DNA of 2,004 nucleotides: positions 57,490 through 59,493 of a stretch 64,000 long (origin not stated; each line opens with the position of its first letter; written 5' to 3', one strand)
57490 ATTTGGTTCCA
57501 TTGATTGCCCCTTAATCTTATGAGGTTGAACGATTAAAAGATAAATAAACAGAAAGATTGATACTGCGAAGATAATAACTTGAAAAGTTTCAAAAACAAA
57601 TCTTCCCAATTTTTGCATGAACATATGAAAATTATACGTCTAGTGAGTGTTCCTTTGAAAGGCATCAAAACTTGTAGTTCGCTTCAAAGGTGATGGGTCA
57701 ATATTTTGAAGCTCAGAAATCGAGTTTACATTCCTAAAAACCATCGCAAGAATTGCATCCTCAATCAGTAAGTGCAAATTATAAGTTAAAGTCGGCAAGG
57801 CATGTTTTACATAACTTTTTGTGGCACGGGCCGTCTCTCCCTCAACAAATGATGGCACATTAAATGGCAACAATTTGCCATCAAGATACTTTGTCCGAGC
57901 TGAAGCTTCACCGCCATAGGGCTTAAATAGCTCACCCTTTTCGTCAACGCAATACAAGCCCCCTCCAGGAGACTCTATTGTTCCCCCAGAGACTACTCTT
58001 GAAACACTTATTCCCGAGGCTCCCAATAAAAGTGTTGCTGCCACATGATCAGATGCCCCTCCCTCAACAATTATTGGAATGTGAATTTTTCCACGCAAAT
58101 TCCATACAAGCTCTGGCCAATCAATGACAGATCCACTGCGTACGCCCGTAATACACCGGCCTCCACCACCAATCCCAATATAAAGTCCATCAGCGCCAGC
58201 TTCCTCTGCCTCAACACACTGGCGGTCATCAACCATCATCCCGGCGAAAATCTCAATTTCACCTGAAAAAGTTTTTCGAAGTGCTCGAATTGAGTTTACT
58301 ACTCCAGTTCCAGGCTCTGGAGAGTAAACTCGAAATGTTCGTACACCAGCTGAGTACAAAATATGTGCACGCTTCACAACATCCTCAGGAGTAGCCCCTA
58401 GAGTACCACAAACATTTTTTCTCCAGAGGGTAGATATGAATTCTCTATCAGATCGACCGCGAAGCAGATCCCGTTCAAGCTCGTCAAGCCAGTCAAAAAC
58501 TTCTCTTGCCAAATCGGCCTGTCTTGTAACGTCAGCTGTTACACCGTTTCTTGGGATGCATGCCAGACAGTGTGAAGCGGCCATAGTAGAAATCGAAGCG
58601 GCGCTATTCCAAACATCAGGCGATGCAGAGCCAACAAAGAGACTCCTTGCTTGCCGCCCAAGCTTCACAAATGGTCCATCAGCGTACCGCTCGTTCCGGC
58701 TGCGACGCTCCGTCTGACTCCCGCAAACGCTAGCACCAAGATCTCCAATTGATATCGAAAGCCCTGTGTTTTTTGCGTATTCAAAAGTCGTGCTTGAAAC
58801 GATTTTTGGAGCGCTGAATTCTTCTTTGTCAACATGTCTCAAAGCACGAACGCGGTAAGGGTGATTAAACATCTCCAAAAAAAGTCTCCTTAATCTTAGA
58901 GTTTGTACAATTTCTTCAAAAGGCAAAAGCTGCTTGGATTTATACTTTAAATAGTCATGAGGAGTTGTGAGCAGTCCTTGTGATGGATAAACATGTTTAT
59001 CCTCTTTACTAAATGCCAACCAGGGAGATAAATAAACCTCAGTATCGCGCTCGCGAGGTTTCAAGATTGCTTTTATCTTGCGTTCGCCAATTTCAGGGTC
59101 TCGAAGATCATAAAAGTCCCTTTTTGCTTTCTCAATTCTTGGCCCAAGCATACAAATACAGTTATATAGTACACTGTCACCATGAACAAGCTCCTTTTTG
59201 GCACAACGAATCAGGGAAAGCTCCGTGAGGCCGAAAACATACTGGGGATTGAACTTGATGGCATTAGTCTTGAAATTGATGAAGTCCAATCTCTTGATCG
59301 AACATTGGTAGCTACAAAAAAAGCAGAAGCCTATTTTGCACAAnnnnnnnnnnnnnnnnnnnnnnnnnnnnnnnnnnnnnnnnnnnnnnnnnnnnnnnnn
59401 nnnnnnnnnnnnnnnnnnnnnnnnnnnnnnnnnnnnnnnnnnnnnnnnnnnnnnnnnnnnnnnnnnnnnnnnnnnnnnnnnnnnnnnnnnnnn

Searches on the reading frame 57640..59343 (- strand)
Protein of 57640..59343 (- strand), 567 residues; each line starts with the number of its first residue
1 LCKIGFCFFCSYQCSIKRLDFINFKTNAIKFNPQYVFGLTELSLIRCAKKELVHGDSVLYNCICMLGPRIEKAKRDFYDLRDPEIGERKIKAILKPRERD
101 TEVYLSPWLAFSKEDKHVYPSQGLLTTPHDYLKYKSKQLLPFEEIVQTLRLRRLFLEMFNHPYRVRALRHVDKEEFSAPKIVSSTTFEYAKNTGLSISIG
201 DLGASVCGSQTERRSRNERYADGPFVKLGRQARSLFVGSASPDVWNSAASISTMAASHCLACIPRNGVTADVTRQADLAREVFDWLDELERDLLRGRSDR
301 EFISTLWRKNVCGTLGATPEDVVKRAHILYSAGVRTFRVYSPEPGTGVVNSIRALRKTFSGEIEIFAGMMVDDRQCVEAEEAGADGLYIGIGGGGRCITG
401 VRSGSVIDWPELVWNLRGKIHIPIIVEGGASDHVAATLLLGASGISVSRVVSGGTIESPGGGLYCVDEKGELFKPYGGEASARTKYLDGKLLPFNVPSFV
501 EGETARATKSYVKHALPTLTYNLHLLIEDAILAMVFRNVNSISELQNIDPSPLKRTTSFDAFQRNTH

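Call 78: search_protein_families(library=ncbifam, proteins=[window:57640-59343:-], max_evalue=0.00001)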
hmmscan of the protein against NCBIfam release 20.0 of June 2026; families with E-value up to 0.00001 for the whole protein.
window:57640-59343:- (567 aa): 4 families
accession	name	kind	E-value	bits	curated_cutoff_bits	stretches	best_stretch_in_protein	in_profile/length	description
TIGR01302.1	IMP_dehydrog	equivalog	1.4e-10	40.7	481.5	1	317-481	220-385/450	IMP dehydrogenase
NF003966.0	PRK05458.1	equivalog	4.5e-10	39.3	344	1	348-485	128-264/327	GMP reductase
NF005493.0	PRK07107.1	equivalog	1.1e-09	37.4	585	1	316-487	237-416/502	IMP dehydrogenase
TIGR01306.1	GMP_reduct_2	equivalog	3.2e-09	36.8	465.65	1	347-485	123-260/321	GMP reductase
